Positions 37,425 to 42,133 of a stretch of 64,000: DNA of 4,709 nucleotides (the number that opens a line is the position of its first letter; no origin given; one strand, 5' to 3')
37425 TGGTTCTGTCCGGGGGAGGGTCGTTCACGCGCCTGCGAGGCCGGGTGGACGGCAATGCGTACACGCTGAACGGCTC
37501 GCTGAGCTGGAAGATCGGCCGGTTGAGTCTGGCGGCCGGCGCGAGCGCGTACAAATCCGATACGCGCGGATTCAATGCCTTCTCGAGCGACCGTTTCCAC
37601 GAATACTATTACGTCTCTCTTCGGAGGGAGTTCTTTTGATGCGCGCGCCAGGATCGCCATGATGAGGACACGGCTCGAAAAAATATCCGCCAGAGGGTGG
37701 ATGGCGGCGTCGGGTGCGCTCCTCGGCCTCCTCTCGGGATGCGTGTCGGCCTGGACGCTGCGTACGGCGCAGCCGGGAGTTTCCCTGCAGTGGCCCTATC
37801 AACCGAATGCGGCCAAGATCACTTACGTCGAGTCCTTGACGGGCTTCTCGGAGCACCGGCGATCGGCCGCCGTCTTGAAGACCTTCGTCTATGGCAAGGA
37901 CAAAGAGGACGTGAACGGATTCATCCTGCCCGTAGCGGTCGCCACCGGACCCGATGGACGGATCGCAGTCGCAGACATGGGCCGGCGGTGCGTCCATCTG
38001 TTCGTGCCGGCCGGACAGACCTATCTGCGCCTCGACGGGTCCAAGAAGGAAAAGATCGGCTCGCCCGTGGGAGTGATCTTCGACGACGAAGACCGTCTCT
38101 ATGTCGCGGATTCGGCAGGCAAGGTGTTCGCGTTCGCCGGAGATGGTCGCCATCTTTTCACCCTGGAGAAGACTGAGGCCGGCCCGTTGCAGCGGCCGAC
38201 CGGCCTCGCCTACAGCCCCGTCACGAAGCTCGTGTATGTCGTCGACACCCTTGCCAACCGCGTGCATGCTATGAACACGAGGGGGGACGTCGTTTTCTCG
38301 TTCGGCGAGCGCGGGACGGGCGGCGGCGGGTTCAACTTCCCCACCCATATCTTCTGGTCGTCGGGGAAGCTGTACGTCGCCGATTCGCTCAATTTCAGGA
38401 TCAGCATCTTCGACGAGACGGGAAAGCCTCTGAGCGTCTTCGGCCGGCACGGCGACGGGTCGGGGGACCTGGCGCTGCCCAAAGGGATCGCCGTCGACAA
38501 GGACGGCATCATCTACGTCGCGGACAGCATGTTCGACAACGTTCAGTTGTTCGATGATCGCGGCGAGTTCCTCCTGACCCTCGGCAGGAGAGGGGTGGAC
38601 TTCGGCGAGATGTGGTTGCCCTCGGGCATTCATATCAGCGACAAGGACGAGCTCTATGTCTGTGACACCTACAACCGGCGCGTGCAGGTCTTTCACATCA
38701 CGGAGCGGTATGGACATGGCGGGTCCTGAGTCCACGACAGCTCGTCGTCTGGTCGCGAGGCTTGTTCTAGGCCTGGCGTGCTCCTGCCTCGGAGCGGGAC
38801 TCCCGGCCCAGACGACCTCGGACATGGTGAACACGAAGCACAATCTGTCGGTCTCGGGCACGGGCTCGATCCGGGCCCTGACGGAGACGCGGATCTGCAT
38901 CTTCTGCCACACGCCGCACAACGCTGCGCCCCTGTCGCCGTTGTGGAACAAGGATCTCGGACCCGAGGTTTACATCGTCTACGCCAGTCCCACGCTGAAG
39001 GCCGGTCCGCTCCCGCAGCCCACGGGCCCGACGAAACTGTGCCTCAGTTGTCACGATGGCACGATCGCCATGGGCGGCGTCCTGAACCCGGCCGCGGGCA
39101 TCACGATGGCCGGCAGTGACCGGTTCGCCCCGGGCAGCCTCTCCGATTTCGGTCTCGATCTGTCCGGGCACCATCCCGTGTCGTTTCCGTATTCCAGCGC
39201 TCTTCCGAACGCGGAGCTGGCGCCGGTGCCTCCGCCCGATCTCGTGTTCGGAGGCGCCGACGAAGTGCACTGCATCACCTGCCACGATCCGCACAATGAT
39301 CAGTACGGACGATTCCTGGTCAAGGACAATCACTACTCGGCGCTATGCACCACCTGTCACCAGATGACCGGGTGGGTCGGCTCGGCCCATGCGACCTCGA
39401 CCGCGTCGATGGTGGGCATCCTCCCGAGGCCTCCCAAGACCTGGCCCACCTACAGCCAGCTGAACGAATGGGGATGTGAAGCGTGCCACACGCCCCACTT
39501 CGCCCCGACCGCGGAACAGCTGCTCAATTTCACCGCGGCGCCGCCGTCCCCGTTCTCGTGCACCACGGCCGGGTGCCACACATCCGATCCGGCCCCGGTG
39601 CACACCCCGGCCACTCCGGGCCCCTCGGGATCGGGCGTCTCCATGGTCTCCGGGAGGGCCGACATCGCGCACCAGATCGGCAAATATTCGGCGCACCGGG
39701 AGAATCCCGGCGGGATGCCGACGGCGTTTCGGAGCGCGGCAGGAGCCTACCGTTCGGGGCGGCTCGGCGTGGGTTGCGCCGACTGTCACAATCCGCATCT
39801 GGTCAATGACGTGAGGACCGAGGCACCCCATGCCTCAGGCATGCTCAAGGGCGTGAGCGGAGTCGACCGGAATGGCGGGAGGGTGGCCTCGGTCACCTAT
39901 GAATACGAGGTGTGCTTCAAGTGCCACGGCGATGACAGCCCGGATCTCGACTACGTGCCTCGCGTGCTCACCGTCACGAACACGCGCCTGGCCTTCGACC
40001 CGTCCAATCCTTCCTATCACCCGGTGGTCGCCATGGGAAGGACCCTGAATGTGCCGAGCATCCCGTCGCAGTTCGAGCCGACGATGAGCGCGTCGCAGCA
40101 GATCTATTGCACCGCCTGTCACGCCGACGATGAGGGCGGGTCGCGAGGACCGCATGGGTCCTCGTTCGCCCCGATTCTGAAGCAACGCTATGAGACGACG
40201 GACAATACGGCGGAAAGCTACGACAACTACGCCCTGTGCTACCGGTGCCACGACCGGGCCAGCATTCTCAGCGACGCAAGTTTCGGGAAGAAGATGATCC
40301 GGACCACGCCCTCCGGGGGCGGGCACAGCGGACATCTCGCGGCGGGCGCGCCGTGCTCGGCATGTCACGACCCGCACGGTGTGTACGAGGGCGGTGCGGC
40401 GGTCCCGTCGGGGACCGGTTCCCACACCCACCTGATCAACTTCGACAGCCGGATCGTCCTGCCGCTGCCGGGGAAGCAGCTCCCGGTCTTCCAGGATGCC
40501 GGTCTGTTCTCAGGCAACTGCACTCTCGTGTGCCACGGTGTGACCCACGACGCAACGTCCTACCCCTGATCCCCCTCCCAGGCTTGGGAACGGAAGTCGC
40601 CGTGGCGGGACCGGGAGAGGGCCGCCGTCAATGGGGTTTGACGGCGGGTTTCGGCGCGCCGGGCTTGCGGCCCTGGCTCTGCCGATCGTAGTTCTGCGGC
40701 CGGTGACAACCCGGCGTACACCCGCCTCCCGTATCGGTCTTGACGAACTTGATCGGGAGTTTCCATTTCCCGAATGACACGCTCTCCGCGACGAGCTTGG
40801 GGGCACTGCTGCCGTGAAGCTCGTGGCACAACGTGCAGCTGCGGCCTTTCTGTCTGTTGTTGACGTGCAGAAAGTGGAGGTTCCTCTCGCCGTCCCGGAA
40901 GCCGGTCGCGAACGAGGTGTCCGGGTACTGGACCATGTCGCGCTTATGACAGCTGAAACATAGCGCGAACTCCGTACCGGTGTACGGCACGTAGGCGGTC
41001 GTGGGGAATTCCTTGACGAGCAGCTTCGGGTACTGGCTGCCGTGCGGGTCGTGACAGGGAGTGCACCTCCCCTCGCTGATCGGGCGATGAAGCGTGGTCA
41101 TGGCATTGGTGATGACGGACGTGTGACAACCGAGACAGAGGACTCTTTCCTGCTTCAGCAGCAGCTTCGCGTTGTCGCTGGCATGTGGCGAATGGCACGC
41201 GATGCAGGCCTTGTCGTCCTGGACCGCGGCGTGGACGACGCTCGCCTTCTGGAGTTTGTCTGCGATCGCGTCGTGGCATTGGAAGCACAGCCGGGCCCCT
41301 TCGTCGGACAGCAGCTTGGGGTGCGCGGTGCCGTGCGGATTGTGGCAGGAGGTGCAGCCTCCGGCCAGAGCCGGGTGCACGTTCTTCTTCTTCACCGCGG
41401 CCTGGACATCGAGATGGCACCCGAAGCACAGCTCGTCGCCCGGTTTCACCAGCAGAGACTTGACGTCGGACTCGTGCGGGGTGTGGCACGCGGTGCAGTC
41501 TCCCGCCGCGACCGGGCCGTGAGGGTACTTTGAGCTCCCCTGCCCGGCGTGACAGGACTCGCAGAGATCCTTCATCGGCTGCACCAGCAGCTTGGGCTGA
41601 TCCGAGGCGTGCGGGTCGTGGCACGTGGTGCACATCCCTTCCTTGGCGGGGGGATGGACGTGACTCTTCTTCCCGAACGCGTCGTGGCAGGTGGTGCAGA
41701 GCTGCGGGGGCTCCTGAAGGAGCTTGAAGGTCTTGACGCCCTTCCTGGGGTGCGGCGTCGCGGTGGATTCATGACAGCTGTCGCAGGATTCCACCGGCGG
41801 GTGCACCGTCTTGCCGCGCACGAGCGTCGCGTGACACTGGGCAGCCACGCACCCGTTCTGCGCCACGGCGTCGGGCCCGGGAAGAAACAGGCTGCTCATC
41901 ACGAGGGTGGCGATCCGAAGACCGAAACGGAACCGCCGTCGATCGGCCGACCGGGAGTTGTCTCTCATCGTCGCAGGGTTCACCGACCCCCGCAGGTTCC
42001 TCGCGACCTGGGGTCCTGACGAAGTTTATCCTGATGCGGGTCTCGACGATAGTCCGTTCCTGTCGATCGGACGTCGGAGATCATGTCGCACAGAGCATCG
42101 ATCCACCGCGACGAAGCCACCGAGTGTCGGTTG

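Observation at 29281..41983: A ~12.7-kb block of multiheme cytochromes, NHL beta-propeller lipoproteins and an outer-membrane beta-barrel: candidate extracellular electron-transfer conduit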

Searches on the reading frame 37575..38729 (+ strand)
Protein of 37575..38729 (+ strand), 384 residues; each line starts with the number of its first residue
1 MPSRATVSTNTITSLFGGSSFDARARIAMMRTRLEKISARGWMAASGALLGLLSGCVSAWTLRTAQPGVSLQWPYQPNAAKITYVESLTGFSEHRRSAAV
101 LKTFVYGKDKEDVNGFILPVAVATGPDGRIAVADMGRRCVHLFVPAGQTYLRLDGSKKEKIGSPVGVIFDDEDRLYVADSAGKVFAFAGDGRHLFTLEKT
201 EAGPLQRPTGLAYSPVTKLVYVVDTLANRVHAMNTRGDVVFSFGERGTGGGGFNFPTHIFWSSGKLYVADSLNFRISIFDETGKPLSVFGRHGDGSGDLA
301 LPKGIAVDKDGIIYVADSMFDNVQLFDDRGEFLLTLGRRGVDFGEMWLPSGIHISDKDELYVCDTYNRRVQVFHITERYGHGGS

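Call 4: search_protein_families(library=pfam, proteins=[window:37575-38729:+], max_evalue=0.01)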
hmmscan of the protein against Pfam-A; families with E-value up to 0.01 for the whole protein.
window:37575-38729:+ (384 aa): 6 families
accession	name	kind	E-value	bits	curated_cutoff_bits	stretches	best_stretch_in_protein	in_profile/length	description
PF01436.27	NHL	-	9.3e-25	85.8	20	2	348-373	3-28/28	NHL repeat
PF17170.10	DUF5128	-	1.1e-14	54.9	22.9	2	258-319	48-110/321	6-bladed beta-propeller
PF08450.18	SGL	-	1.4e-12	48.2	26.3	1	264-332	146-216/246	SMP-30/Gluconolactonase/LRE-like region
PF01731.26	Arylesterase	-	1.2e-10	41.9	21.3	1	200-235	48-83/86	Arylesterase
PF25021.1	TEN_NHL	-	3.1e-08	33.4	27.1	1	298-330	140-170/357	Teneurin NHL domain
PF13360.13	PQQ_2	-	0.0046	17.1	27.6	0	122-239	29-140/233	Outer membrane protein assembly factor BamB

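Call 5: search_protein_families(library=ncbifam, proteins=[window:37575-38729:+], max_evalue=0.01)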
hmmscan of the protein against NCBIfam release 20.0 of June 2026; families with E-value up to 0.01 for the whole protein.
window:37575-38729:+ (384 aa): 5 families
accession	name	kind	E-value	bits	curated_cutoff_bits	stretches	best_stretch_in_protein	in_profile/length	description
NF035926.1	scyF_NHL_VPEP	equivalog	5.1e-62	210.2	350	4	162-291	152-285/376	scytonemin biosynthesis PEP-CTERM protein ScyF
NF033206.1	ScyE_fam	subfamily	3.9e-09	36.5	80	0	82-181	218-321/333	ScyD/ScyE family protein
NF047780.1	LIC12708_fam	subfamily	3.2e-07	29.6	150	1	254-373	57-208/391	LIC_12708 family protein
TIGR02604.1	Piru_Ver_Nterm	subfamily_domain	7.1e-05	22.3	122.2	0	95-140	310-344/367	PVC-type heme-binding CxxCH protein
TIGR03866.1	PQQ_ABC_repeats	subfamily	0.00036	19.7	287.3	0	302-375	43-112/310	PQQ-dependent catabolism-associated beta-propeller protein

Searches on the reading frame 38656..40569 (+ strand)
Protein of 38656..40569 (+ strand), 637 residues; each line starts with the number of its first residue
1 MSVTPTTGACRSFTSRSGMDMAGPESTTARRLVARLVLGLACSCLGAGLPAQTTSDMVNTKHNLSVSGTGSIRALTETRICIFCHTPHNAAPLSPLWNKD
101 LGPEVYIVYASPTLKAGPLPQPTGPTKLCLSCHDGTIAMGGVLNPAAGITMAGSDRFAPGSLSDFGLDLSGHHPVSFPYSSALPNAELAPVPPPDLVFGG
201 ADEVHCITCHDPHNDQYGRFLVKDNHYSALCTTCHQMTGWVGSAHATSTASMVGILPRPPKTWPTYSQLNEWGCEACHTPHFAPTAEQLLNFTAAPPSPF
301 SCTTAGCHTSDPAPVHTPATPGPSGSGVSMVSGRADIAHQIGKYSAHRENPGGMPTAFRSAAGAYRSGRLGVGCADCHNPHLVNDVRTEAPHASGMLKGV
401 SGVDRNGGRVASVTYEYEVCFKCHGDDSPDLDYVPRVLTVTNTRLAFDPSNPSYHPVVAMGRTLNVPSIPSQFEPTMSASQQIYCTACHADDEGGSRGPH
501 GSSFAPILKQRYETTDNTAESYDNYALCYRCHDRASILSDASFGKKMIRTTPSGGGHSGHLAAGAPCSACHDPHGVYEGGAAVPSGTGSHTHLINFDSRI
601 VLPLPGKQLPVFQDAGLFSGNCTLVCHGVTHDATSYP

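Call 4: search_protein_families(library=pfam, proteins=[window:38656-40569:+], max_evalue=0.01)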
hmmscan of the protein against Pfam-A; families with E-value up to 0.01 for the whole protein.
window:38656-40569:+ (637 aa): 4 families
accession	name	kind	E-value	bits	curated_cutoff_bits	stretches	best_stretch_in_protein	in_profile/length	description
PF09699.15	Paired_CXXCH_1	-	4.8e-25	87.4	20.6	3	205-236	8-37/41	Doubled CXXCH motif (Paired_CXXCH_1)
PF14522.11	Cytochrome_C7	-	5.3e-12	45.8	24.8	1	370-428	12-52/67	Cytochrome c7 and related cytochrome c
PF22113.1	Mtrc-MtrF_II-IV_dom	-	2.9e-11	43.6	30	1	415-574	26-166/176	Outer membrane cytochrome MtrC/MtrF-like, domains II/IV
PF14537.11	Cytochrom_c3_2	-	1.6e-09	38.5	25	1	202-282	5-68/79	Cytochrome c3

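Call 5: search_protein_families(library=ncbifam, proteins=[window:38656-40569:+], max_evalue=0.01)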
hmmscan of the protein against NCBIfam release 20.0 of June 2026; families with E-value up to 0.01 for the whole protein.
window:38656-40569:+ (637 aa): 2 families
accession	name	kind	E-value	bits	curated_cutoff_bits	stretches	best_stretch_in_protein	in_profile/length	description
TIGR01905.1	paired_CXXCH_1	subfamily_domain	1.6e-11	43.9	25.2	1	205-236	8-37/41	doubled CXXCH domain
TIGR03508.1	decahem_SO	subfamily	2.3e-05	24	192.2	1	205-237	191-221/258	DmsE family decaheme c-type cytochrome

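Call 7: search_solved_structures(query=window:38656-40569:+, max_evalue=1, show_alignments=1)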
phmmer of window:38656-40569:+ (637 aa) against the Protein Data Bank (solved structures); distinct sequences matched with E-value up to 1: 4.
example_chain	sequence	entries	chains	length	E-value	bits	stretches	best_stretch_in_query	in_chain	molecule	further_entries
7tfs_A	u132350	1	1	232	5.4e-23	84.6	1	36-236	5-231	Cytochrome c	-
9yuq_N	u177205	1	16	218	4.7e-21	78.2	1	37-236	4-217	Putative multiheme cytochrome c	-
7pkq_k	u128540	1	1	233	0.0077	18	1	304-401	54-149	uS11m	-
8ydm_C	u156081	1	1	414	0.055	15.2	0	364-431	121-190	Cytochrome c-554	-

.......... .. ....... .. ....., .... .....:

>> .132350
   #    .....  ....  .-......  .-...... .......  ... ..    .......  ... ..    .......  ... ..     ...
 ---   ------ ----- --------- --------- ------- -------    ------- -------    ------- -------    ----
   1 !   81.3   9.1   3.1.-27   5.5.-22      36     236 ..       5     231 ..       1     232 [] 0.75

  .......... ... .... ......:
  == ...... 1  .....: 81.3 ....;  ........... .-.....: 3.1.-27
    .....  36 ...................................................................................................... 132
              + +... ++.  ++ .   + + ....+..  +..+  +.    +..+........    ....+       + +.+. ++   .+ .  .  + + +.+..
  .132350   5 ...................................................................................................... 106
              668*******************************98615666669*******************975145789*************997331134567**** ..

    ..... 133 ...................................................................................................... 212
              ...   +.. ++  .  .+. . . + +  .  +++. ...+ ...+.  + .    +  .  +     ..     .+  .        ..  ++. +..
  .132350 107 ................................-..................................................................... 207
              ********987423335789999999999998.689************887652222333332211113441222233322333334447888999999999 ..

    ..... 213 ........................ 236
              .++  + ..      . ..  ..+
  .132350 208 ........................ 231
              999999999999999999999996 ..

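Call 79: search_solved_structures(query=A3, max_evalue=1, show_alignments=0)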
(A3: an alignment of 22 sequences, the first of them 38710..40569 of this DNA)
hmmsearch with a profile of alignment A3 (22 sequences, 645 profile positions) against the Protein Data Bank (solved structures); distinct sequences matched with E-value up to 1: 7.
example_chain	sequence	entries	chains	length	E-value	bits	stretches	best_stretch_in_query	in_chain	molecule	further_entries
7tfs_A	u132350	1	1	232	1.6e-35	125.8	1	46-242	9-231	Cytochrome c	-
9yuq_N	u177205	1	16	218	3.2e-31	111.6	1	48-242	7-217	Putative multiheme cytochrome c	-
1eys_C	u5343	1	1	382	0.01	17.4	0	375-413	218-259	PHOTOSYNTHETIC REACTION CENTER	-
8ydm_C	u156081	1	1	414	0.012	17.2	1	340-439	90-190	Cytochrome c-554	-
8bcx_A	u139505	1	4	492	0.075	14.6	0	374-434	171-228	Nitrite reductase (cytochrome; ammonia-forming)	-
9qdt_A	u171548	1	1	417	0.25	12.9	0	482-509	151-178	Probable cytochrome c peroxidase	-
6lod_A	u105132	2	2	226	0.52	11.8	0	562-608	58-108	MULTIHEME_CYTC domain-containing protein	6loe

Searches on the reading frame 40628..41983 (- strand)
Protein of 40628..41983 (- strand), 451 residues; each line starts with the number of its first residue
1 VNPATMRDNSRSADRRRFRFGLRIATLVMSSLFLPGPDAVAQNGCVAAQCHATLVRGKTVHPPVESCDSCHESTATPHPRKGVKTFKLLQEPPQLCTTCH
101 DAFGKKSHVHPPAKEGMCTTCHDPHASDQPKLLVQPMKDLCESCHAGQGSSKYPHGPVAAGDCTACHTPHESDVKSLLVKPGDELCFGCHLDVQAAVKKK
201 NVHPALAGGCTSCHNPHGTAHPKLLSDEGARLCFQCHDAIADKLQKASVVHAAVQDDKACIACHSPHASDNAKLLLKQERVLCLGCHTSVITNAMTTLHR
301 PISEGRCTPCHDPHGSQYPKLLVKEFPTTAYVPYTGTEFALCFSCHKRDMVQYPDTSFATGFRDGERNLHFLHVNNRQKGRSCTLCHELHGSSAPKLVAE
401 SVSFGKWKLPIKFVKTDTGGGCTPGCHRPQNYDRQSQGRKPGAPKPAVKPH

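Call 4: search_protein_families(library=pfam, proteins=[window:40628-41983:-], max_evalue=0.01)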
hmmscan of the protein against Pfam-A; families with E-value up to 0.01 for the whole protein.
window:40628-41983:- (451 aa): 7 families
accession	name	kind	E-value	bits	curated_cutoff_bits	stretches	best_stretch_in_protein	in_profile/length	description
PF09699.15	Paired_CXXCH_1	-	3.1e-75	248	20.6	7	155-192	1-38/41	Doubled CXXCH motif (Paired_CXXCH_1)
PF14537.11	Cytochrom_c3_2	-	1e-13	51.9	25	1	203-288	2-79/79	Cytochrome c3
PF14522.11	Cytochrome_C7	-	6.5e-13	48.7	24.8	2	64-123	13-67/67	Cytochrome c7 and related cytochrome c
PF22113.1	Mtrc-MtrF_II-IV_dom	-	1.3e-12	48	30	1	233-390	9-166/176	Outer membrane cytochrome MtrC/MtrF-like, domains II/IV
PF02085.21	Cytochrom_CIII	-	1.3e-05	25.8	22.9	0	203-287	28-101/101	Class III cytochrome C family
PF16919.11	PknG_rubred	-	0.0019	18.6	28.5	1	76-125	19-68/74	Protein kinase G rubredoxin domain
PF22678.1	Cytochrom_c_NrfB-like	-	0.0023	18.8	27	0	229-286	32-89/89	Cytochrome c-type protein NrfB-like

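Call 5: search_protein_families(library=ncbifam, proteins=[window:40628-41983:-], max_evalue=0.01)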
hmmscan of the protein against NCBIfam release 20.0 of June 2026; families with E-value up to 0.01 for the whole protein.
window:40628-41983:- (451 aa): 5 families
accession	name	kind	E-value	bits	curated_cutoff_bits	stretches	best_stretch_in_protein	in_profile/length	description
TIGR01905.1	paired_CXXCH_1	subfamily_domain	8.6e-68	224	25.2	7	155-193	1-39/41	doubled CXXCH domain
TIGR03508.1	decahem_SO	subfamily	1.4e-47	162.3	192.2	4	183-293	117-225/258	DmsE family decaheme c-type cytochrome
NF041028.1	decahem_GSU2203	exception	6.5e-37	127.4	325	3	226-396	97-305/317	GSU2203 family decaheme c-type cytochrome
TIGR03153.1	cytochr_NrfH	equivalog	8.8e-06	25.8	134.2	0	139-180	29-71/138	cytochrome c nitrite reductase small subunit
NF045722.1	c3_cytochr_TmcA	equivalog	0.00025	20.9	114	1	96-163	60-123/125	acidic tetraheme cytochrome c3 TmcA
